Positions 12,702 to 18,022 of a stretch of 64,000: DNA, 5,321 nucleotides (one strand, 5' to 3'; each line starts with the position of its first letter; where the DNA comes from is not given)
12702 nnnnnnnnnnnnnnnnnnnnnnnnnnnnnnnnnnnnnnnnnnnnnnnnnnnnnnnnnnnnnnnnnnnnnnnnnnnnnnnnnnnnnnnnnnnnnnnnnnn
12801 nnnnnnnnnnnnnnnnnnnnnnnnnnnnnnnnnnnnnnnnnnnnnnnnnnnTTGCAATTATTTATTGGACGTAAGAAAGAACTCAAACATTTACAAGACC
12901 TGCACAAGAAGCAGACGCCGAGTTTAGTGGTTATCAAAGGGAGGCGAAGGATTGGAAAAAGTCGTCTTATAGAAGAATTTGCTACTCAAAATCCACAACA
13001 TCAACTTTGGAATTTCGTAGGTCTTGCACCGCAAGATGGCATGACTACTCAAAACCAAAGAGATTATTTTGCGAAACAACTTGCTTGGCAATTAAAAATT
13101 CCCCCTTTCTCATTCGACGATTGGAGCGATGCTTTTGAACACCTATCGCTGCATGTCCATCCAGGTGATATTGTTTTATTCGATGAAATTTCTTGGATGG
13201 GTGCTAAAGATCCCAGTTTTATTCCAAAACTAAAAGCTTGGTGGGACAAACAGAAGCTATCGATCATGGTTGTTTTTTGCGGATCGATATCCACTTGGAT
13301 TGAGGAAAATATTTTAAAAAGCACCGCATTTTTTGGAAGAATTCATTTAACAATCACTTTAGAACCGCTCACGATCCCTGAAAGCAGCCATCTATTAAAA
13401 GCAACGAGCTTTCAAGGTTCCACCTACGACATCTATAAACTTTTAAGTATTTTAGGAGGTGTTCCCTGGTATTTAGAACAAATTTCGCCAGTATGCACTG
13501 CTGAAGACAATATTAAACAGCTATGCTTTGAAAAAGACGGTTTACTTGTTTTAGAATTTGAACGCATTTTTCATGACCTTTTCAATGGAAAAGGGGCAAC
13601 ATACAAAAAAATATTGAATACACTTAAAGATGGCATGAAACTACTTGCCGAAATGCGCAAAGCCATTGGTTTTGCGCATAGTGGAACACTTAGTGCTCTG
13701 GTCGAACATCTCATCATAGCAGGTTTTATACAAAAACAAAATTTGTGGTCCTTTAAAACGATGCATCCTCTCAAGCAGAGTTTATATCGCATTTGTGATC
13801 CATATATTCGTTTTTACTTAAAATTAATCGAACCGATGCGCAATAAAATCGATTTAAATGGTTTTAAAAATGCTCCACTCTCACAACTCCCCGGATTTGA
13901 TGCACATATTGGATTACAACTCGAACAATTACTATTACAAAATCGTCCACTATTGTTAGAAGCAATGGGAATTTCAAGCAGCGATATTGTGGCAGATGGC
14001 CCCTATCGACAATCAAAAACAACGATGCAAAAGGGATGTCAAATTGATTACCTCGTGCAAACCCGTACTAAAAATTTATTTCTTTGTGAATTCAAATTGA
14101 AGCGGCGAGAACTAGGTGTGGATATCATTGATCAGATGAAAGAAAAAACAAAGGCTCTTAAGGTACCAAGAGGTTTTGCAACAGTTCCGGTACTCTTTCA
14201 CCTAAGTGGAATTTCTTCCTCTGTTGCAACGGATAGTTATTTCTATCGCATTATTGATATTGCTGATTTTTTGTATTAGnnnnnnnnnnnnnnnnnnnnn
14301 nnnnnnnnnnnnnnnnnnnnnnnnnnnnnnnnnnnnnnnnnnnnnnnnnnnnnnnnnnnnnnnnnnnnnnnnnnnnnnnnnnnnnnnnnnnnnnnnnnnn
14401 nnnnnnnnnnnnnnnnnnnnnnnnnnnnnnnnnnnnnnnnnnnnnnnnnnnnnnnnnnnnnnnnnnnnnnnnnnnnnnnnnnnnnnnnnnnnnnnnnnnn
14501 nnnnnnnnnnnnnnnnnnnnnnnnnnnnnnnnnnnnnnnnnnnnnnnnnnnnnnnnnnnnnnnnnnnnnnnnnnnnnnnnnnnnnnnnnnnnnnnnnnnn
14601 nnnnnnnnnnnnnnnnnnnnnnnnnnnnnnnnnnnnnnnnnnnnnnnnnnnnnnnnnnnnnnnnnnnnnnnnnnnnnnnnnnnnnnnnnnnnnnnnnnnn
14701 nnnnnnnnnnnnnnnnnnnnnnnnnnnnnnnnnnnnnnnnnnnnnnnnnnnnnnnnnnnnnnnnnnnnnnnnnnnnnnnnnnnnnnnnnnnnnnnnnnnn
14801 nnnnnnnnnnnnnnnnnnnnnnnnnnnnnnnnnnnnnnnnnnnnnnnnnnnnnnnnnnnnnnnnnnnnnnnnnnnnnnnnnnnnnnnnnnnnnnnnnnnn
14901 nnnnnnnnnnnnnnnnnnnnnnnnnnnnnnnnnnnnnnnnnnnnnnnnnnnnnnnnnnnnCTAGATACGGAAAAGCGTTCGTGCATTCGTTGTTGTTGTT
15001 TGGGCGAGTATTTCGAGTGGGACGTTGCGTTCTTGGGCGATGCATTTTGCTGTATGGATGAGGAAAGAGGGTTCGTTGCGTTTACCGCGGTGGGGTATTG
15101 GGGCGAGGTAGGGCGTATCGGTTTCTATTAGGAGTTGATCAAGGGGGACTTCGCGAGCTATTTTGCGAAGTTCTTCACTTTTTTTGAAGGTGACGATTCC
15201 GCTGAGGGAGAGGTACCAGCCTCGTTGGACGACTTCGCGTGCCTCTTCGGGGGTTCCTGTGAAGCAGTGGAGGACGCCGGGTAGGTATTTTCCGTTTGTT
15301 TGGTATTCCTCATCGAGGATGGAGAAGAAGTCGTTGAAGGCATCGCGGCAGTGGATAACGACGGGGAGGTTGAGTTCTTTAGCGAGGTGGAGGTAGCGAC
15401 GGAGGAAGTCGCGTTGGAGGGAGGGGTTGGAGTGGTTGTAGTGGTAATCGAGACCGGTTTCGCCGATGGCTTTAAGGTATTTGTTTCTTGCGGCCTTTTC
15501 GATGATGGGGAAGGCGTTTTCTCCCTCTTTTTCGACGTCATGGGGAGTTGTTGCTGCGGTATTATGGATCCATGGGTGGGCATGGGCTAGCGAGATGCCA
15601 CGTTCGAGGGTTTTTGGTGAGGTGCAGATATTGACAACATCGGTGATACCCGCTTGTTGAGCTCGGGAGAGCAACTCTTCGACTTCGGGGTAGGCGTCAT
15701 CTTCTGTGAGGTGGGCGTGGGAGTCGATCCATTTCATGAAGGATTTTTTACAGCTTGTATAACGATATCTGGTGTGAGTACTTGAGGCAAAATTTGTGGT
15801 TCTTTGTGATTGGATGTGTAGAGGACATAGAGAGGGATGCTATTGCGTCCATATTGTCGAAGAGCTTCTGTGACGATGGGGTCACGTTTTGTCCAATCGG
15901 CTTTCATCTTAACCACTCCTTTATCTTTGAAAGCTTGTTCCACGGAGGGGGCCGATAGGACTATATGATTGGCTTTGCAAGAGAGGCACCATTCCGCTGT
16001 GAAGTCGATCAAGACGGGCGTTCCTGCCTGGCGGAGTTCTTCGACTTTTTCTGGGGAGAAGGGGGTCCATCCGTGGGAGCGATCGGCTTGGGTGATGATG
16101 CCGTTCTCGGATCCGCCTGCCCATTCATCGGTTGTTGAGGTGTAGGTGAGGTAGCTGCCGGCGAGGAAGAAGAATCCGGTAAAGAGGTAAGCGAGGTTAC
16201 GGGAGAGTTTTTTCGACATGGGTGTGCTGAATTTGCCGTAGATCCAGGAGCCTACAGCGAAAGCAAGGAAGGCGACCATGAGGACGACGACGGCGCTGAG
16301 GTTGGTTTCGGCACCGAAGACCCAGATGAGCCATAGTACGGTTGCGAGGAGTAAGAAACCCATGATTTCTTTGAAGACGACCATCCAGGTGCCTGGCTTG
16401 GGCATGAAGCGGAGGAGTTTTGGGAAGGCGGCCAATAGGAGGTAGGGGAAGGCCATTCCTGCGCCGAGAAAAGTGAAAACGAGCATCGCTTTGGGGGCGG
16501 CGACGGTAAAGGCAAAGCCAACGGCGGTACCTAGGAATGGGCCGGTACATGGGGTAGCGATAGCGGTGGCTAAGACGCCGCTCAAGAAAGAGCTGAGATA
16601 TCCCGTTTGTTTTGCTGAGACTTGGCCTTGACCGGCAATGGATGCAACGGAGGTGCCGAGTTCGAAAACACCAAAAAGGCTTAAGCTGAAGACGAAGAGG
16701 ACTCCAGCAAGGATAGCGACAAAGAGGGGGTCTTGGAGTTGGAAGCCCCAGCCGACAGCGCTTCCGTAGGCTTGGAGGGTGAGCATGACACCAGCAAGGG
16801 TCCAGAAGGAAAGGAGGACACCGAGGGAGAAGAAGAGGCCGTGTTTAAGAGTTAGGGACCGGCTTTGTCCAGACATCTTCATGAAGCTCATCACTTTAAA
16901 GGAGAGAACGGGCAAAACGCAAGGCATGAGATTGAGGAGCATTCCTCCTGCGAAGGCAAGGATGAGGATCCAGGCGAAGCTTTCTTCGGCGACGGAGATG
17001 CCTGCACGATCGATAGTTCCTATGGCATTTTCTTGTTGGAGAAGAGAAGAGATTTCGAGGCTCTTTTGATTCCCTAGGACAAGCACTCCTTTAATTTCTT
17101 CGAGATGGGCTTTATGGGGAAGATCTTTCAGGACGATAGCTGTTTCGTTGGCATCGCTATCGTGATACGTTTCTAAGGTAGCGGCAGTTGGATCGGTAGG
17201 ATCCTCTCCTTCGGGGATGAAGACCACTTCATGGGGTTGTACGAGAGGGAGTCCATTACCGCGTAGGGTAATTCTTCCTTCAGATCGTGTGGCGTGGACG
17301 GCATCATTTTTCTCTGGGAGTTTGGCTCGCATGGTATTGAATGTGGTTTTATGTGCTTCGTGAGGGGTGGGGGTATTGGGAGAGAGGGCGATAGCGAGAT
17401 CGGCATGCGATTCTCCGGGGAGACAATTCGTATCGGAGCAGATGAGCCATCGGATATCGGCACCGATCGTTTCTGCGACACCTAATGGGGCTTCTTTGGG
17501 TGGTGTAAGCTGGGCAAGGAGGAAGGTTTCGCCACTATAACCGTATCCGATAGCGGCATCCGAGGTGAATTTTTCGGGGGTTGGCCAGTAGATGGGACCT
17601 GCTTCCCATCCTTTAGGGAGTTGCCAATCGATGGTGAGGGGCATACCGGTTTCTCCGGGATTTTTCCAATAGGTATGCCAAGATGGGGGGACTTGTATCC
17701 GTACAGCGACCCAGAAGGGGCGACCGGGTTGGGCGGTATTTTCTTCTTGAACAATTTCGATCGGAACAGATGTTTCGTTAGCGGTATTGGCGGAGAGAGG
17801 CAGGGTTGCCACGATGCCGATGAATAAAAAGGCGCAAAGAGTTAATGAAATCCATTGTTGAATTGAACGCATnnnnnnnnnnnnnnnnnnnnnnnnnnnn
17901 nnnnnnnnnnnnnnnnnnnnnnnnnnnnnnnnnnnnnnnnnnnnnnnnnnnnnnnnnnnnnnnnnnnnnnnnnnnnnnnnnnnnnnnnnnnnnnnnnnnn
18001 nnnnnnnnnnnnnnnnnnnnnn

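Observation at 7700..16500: Extreme local GC-skew inversion centred on the hairpin elements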

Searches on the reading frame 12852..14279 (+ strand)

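Call 14: search_protein_families(library=pfam, proteins=[window:12852-14279:+])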
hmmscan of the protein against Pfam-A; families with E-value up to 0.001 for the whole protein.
window:12852-14279:+ (475 aa): 5 families
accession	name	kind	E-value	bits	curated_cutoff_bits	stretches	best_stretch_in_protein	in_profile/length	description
PF01637.24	ATPase_2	-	1.4e-12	48.4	33.2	1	4-211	1-225/225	ATPase domain predominantly from Archaea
PF13173.12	AAA_14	-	5.1e-06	26.9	27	1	25-177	4-127/129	AAA domain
PF13191.12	AAA_16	-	3e-05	25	32.6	1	4-55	2-56/167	AAA ATPase domain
PF13401.12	AAA_22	-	0.00059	20.6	27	0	21-145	3-125/130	AAA domain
PF05621.17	TniB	-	0.00062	19.7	22.4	0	10-51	22-63/189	Bacterial TniB protein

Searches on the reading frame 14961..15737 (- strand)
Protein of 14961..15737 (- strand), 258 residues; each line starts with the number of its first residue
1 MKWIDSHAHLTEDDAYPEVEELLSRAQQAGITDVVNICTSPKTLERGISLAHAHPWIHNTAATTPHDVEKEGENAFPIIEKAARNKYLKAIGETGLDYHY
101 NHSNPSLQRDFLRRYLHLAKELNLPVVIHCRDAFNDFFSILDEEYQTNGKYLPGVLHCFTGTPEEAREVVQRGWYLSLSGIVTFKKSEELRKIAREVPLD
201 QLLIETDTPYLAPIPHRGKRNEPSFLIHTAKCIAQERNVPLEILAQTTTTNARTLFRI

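Call 8: find_encoding_contigs(protein=window:14961-15737:-, flank=10000, max_places=6)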
Protein window:14961-15737:- (258 aa): no gene with exactly this product is on record in the collection.

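Call 14: search_protein_families(library=pfam, proteins=[window:14961-15737:-])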
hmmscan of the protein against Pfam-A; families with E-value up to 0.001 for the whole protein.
window:14961-15737:- (258 aa): 3 families
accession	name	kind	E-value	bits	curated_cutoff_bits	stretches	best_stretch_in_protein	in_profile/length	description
PF01026.27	TatD_DNase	-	7.5e-79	265.1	27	1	4-257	1-253/253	TatD related DNase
PF01979.26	Amidohydro_1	-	1.5e-06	28.2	25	1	4-229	7-249/345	Amidohydrolase family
PF04909.20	Amidohydro_2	-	0.00023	21.5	26.4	1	18-257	39-288/289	Amidohydrolase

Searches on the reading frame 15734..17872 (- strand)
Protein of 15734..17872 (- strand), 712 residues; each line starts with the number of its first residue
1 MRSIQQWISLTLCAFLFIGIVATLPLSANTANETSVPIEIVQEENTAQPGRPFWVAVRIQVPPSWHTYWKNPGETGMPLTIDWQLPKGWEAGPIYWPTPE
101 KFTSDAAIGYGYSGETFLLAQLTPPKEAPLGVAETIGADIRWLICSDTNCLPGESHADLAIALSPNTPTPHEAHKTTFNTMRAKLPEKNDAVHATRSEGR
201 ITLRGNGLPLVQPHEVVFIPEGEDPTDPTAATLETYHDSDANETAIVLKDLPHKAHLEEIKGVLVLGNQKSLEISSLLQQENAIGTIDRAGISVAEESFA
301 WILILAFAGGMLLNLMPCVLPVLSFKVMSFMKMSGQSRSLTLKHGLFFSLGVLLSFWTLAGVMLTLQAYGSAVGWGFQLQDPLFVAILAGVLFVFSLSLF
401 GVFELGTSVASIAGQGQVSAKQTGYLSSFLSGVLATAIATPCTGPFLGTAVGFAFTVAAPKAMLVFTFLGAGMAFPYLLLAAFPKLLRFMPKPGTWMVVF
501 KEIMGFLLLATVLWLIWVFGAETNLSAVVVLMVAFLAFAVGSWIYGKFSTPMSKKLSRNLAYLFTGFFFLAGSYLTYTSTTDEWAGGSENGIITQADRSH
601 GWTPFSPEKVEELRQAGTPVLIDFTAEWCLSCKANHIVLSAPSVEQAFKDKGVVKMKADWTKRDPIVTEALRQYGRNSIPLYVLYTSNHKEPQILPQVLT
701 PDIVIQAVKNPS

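Call 9: find_related_loci(query=window:15734-17872:-, collection=genome_contigs, flank=10000)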
Query window:15734-17872:- (712 aa) in genome_contigs; peptide patterns used: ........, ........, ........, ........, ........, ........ (x = any residue, [..] = any of these).
600 stretches matched a pattern (row limit reached: there are more); 593 encode a relative of the query (tblastn E <= 1e-3); the best 80 are kept; 80 distinct loci.
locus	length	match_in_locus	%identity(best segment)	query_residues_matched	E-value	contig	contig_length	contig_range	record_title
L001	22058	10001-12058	48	40-708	0e+0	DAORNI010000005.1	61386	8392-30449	MAG TPA_asm: Parachlamydiaceae bacterium isolate AMR_MDS_5451 NODE_364_length_61386_cov_3.021343, whole genome shotgun s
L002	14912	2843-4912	49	39-706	0e+0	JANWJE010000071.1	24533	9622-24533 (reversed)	MAG: Parachlamydiaceae bacterium isolate CRAIB_MAG59 c_000000071464, whole genome shotgun sequence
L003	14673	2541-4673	45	22-706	0e+0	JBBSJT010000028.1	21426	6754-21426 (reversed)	MAG: Chlamydiia bacterium isolate LS4_metabat2.075 LS4_metabat2.075_K_2216549_L_21426_cov_14.0400, whole genome shotgun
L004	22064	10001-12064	46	26-710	0e+0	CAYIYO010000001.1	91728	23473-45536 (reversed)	MAG TPA_asm: uncultured bacterium isolate ERP123247_co1_143 genome assembly, contig: NODE_105_length_91728_cov_20.964079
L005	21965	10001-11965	47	36-706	0e+0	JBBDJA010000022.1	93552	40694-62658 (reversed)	MAG: Waddliaceae bacterium isolate LejiaA_42_13 Lejia_A_418_length_93552_cov_8, whole genome shotgun sequence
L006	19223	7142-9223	44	20-710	0e+0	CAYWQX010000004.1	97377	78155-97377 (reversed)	MAG TPA_asm: uncultured bacterium isolate SRP199154_co2_70 genome assembly, contig: NODE_140_length_97377_cov_34.199441,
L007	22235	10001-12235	42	16-706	0e+0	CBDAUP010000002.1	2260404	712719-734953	MAG: Parachlamydiaceae bacterium isolate 80808b01-bdcd-45dd-a412-a3e3b2eb81fe genome assembly, contig: contig_2, whole g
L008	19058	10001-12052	43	18-710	0e+0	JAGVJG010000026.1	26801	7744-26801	MAG: Parachlamydiales bacterium isolate SW_18 c_000000020256, whole genome shotgun sequence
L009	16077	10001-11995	43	36-710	2e-177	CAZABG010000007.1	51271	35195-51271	MAG TPA_asm: uncultured bacterium isolate SRP296810_co1_394 genome assembly, contig: NODE_517_length_51271_cov_5.518998,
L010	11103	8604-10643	45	36-710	2e-176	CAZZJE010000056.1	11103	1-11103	MAG TPA_asm: uncultured bacterium isolate SRP287051_co2_149 genome assembly, contig: NODE_9992_length_11103_cov_5.181571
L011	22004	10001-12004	39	36-710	1e-150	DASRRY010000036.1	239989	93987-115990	MAG TPA_asm: Usitatibacter sp. isolate SMAG_U5202 k141_2129249, whole genome shotgun sequence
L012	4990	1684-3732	40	27-710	5e-152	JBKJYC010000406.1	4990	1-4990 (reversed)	MAG: Usitatibacter sp. isolate swi_bin.197 k127_14833982, whole genome shotgun sequence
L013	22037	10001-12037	37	26-708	1e-143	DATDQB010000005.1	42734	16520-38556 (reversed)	MAG TPA_asm: Candidatus Omnitrophota bacterium isolate SMAG_U7936 k141_2928020, whole genome shotgun sequence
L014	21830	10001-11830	55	12-710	1e-142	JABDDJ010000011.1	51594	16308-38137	MAG: Chlamydiae bacterium isolate BWMinHeated_Nextera4_MAG4 3300020864.a:Ga0207072_1022, whole genome shotgun sequence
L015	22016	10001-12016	38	36-710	6e-140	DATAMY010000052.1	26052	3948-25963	MAG TPA_asm: Usitatibacter sp. isolate SMAG_U7003 k141_455692, whole genome shotgun sequence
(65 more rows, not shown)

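Call 14: search_protein_families(library=pfam, proteins=[window:15734-17872:-])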
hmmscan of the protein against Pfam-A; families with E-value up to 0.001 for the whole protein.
window:15734-17872:- (712 aa): 5 families
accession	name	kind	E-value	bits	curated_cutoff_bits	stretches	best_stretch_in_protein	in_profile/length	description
PF02683.22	DsbD_TM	-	2.3e-20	73.3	27.1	1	301-516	3-215/219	Cytochrome C biogenesis protein transmembrane domain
PF11412.14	DsbD_N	-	6.9e-16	58.8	25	1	47-157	15-114/119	Thiol:disulfide interchange protein DsbD, N-terminal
PF13899.12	Thioredoxin_7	-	1.5e-14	54.3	27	1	602-686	2-82/83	Thioredoxin-like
PF13098.12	Thioredoxin_2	-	0.00011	22.9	27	1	615-701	3-97/104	Thioredoxin-like domain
PF00085.26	Thioredoxin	-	0.00016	22.1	23.5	1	611-685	12-79/103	Thioredoxin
